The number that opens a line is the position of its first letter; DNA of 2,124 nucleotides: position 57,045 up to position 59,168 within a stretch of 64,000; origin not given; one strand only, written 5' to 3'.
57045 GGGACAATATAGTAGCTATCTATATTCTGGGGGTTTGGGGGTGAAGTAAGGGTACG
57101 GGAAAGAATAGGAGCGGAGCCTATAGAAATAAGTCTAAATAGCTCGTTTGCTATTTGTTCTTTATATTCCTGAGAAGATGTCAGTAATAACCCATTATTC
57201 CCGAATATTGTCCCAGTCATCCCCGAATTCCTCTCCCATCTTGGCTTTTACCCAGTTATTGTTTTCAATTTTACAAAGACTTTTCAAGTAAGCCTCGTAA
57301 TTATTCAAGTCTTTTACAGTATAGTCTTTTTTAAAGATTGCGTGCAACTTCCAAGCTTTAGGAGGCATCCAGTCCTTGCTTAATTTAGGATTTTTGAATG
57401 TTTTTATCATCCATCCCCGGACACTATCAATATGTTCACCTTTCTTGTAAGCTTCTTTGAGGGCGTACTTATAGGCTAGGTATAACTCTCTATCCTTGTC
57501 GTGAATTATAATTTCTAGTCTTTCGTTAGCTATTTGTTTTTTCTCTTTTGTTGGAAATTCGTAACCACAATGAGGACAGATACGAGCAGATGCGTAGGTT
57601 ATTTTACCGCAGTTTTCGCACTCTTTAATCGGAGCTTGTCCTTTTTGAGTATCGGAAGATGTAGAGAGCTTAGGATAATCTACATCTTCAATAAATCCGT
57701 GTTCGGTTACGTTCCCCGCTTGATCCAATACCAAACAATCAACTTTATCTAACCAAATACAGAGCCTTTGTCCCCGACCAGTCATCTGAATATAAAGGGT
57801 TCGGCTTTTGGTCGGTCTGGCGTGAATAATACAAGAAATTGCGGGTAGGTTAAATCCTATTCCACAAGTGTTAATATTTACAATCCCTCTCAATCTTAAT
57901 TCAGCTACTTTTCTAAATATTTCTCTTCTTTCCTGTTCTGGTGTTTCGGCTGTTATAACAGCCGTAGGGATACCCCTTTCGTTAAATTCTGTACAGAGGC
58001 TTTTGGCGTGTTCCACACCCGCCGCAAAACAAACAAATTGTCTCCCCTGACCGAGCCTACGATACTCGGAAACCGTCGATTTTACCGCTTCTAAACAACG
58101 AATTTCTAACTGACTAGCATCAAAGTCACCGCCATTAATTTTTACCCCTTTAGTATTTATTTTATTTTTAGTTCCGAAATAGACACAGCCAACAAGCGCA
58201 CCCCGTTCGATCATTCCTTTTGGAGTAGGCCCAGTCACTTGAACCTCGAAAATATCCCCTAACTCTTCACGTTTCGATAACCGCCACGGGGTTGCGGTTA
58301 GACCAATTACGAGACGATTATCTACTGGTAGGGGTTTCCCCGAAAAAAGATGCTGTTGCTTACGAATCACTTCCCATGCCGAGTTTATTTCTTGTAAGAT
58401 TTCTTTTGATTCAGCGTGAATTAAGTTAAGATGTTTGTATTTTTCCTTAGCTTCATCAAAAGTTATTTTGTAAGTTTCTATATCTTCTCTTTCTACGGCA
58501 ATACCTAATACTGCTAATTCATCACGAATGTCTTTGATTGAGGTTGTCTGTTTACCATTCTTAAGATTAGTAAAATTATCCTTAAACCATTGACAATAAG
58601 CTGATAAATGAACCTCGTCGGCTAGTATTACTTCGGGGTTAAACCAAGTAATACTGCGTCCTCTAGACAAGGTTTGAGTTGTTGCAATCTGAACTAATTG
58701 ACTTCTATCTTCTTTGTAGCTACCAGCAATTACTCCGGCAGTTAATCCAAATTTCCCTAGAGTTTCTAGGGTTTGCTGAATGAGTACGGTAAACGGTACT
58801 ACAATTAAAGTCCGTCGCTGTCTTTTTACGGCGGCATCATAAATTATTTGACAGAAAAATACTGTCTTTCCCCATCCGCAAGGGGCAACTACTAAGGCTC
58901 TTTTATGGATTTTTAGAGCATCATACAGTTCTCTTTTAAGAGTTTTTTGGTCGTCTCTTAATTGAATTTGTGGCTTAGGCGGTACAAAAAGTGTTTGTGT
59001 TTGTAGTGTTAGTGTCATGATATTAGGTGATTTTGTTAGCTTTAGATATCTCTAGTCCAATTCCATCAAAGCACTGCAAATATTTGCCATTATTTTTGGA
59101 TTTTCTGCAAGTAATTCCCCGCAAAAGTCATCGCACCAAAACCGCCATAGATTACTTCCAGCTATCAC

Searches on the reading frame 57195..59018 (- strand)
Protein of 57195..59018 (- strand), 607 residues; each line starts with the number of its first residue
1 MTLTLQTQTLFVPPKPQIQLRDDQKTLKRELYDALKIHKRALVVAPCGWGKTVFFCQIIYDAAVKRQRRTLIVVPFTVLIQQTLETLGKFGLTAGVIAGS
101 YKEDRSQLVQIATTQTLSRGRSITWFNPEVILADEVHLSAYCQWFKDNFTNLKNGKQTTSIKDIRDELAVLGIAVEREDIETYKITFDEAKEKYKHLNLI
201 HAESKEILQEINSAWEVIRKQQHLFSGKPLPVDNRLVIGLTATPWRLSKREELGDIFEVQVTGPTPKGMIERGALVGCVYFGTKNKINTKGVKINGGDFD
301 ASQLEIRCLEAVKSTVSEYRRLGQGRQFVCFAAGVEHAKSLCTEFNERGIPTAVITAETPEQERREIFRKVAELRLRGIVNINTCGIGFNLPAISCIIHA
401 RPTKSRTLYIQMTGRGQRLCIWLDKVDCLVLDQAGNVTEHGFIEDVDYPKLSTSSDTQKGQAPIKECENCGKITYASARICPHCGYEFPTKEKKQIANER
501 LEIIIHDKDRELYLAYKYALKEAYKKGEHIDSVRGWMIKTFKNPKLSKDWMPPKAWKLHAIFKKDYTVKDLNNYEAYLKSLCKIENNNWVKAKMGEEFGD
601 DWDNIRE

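Call 40: search_protein_families(library=phrogs, proteins=[window:57195-59018:-], max_evalue=0.00001)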
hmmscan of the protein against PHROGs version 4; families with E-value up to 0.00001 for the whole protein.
window:57195-59018:- (607 aa): 4 families
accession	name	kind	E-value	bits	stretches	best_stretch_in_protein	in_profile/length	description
phrog_16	-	DNA, RNA and nucleotide metabolism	1.8e-73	249.3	2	234-564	406-704/986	DNA helicase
phrog_16259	-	DNA, RNA and nucleotide metabolism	2e-10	41.4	1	29-138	124-235/330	DNA helicase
phrog_16694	-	unknown function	9.7e-08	31.4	0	384-432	627-673/1010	-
phrog_62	-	DNA, RNA and nucleotide metabolism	2.9e-06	26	0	306-415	988-1093/1881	DNA helicase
